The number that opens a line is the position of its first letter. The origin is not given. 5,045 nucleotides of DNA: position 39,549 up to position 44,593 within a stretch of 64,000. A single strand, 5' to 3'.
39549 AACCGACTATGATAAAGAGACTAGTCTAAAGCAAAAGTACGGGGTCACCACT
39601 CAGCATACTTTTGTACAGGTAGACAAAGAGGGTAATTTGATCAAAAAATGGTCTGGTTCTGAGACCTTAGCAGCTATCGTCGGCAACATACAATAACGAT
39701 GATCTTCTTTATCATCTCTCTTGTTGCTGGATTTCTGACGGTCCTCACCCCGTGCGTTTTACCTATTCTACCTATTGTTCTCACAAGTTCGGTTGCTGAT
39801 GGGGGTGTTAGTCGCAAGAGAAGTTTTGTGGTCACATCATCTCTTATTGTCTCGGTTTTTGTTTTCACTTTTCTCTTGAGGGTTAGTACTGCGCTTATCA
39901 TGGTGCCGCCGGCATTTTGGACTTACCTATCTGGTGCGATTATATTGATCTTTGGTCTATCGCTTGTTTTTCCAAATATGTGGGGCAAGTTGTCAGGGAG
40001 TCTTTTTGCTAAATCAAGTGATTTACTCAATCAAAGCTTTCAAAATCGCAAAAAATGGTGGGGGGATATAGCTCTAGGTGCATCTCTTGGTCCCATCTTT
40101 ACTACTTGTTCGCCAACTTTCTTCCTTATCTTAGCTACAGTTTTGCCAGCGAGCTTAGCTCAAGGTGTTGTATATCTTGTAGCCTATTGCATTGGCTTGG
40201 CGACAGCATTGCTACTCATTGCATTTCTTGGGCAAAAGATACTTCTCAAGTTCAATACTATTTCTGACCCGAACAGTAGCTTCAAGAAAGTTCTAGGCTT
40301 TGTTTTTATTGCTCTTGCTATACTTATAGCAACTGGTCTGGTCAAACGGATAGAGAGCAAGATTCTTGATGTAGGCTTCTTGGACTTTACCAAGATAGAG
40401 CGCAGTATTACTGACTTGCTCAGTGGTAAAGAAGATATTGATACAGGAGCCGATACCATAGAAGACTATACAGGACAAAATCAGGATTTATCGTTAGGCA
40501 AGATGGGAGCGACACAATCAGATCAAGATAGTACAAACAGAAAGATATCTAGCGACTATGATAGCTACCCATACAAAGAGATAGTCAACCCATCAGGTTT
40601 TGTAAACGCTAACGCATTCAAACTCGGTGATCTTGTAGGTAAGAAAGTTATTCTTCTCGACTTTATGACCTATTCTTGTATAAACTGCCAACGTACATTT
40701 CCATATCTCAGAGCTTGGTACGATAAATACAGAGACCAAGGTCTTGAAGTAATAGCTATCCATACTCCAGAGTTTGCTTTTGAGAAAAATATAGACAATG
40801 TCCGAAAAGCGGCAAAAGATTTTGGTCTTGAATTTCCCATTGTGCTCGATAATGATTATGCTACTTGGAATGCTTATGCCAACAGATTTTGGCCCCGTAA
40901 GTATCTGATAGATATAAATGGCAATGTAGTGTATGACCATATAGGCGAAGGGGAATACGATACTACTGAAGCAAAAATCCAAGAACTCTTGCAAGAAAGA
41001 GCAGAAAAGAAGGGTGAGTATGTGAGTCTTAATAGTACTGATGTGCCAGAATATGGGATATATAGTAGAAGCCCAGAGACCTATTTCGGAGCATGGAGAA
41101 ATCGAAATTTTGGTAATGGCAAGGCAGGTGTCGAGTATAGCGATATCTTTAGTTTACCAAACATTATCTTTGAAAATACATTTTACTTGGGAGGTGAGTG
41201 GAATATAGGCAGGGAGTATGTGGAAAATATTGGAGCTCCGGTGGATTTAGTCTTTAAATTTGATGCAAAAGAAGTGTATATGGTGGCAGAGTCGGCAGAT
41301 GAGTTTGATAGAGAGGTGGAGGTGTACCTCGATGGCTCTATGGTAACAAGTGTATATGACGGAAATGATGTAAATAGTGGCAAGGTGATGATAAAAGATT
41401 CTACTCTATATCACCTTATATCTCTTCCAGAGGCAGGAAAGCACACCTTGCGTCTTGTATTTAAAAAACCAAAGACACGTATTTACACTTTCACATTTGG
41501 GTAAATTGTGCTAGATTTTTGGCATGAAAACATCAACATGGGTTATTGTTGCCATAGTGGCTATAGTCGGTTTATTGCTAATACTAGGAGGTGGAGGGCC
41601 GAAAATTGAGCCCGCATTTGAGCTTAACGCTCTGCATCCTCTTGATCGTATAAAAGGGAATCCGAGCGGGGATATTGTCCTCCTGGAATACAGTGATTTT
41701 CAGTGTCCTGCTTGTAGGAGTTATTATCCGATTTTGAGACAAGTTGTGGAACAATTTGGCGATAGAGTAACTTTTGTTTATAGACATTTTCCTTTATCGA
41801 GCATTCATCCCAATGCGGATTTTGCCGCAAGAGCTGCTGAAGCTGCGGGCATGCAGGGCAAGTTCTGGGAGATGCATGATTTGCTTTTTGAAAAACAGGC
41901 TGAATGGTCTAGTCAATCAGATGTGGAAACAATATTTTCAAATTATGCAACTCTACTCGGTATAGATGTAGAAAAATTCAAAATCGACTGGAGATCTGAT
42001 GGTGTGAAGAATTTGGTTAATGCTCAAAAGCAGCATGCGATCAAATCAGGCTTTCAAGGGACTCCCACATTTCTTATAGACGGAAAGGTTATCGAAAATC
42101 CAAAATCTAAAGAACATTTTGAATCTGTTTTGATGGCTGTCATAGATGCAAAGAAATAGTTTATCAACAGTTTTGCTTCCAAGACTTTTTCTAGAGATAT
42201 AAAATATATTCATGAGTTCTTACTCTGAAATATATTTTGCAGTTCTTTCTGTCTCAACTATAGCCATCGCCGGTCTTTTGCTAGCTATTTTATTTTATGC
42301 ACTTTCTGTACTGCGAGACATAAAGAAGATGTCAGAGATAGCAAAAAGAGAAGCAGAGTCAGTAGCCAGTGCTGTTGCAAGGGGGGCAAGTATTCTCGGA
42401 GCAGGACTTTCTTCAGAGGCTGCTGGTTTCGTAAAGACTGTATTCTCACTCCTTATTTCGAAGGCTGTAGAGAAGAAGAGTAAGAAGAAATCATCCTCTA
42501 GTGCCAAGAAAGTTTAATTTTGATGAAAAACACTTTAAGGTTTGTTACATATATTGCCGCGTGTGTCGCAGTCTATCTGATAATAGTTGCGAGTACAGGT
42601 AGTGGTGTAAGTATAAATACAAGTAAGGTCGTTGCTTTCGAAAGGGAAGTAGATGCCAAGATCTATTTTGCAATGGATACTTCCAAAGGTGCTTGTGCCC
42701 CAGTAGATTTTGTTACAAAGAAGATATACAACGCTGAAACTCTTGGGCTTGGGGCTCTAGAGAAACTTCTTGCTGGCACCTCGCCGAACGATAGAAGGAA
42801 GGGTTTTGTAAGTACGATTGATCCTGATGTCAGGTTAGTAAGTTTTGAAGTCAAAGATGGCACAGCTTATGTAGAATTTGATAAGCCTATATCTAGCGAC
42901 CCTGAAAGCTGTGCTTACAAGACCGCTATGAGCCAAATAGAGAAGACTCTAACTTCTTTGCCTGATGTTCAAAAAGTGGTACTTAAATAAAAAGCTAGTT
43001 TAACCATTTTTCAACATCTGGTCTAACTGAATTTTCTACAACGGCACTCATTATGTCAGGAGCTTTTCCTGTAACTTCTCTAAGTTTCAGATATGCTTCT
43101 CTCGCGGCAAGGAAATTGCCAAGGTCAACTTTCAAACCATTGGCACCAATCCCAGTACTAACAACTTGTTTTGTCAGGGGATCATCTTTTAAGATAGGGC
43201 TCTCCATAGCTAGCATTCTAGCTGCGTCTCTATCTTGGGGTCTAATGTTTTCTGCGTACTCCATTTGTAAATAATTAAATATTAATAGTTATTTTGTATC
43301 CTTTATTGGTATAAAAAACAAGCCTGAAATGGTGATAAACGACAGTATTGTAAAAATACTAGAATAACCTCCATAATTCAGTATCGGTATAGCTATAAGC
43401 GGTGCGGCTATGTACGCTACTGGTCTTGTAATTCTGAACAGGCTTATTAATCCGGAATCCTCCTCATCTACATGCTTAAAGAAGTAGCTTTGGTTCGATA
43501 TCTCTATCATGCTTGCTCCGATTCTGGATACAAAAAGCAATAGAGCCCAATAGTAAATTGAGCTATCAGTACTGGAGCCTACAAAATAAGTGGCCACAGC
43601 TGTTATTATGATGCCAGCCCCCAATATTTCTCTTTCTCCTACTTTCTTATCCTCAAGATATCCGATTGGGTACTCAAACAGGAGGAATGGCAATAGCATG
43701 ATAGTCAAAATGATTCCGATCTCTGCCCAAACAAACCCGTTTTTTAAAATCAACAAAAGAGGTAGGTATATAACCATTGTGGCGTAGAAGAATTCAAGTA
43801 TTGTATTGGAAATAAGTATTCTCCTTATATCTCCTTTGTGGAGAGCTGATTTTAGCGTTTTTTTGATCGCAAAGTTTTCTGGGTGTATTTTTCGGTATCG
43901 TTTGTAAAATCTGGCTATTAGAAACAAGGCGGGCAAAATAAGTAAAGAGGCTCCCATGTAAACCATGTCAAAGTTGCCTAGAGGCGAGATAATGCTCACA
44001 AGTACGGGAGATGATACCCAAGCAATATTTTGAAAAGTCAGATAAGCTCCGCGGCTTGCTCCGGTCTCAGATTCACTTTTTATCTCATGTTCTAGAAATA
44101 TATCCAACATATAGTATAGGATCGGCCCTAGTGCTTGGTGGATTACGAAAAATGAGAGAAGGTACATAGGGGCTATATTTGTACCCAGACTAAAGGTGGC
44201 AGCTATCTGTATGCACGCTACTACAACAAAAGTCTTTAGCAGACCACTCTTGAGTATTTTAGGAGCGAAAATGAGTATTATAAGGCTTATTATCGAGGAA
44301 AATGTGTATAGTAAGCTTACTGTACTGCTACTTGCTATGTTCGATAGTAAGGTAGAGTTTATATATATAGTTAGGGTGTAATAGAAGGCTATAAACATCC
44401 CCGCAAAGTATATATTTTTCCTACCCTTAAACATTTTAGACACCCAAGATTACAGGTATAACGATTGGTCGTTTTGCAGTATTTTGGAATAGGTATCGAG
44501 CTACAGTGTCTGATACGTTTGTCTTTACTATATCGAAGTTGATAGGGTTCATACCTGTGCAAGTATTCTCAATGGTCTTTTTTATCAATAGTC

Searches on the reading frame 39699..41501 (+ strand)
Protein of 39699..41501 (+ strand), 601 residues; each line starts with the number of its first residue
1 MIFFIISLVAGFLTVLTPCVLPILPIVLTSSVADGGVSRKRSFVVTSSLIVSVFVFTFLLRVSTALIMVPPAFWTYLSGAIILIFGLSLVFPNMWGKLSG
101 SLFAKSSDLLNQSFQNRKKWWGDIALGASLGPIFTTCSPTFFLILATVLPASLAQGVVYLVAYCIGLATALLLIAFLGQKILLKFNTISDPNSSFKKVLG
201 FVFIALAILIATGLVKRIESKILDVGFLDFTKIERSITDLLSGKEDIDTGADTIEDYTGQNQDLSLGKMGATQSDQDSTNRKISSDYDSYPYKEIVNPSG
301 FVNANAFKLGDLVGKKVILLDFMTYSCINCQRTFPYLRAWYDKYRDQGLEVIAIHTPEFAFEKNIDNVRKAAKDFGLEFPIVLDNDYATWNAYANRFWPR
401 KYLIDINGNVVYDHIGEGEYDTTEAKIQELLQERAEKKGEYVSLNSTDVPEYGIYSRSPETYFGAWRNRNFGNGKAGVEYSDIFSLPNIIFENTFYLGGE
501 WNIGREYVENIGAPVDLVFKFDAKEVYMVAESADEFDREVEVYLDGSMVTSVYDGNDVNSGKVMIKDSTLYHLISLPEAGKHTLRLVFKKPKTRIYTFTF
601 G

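Call 73: search_protein_families(library=pfam, proteins=[window:39699-41501:+], max_evalue=0.0001)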
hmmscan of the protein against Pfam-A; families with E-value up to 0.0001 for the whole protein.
window:39699-41501:+ (601 aa): 5 families
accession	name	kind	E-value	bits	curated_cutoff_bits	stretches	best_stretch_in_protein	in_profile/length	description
PF17991.7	Thioredoxin_10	-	1.7e-25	90.6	27.1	1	458-601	1-142/142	Thioredoxin like C-terminal domain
PF08534.16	Redoxin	-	1.3e-13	51.5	26.6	1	304-427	18-144/148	Redoxin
PF00578.27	AhpC-TSA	-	4.7e-12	46.4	26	1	305-412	16-123/124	AhpC/TSA family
PF13905.12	Thioredoxin_8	-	7.2e-08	33.1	27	1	316-410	2-94/94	Thioredoxin-like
PF02683.22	DsbD_TM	-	8e-08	32.3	27.1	1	4-212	5-216/219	Cytochrome C biogenesis protein transmembrane domain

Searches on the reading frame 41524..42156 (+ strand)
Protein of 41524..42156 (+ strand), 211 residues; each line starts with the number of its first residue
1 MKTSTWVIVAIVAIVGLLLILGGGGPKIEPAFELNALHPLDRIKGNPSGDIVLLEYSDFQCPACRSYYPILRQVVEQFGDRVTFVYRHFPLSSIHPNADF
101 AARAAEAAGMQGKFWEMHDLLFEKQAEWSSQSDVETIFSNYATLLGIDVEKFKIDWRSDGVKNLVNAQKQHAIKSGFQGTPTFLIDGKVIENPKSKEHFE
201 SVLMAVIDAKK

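Call 73: search_protein_families(library=pfam, proteins=[window:41524-42156:+], max_evalue=0.0001)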
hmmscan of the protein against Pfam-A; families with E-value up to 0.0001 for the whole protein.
window:41524-42156:+ (211 aa): 2 families
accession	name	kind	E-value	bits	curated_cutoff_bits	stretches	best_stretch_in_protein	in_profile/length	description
PF13462.12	Thioredoxin_4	-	6.4e-24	85.4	23.2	1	41-203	5-163/165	Thioredoxin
PF01323.26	DSBA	-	1.8e-18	67.5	25.6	1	53-199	2-186/191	DSBA-like thioredoxin domain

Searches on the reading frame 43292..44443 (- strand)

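Call 73: search_protein_families(library=pfam, proteins=[window:43292-44443:-], max_evalue=0.0001)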
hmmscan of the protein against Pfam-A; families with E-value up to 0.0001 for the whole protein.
window:43292-44443:- (384 aa): 1 family
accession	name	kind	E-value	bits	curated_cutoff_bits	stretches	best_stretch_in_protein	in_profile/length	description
PF07690.21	MFS_1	-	2.2e-20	73.3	33.4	2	223-379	12-173/347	Major Facilitator Superfamily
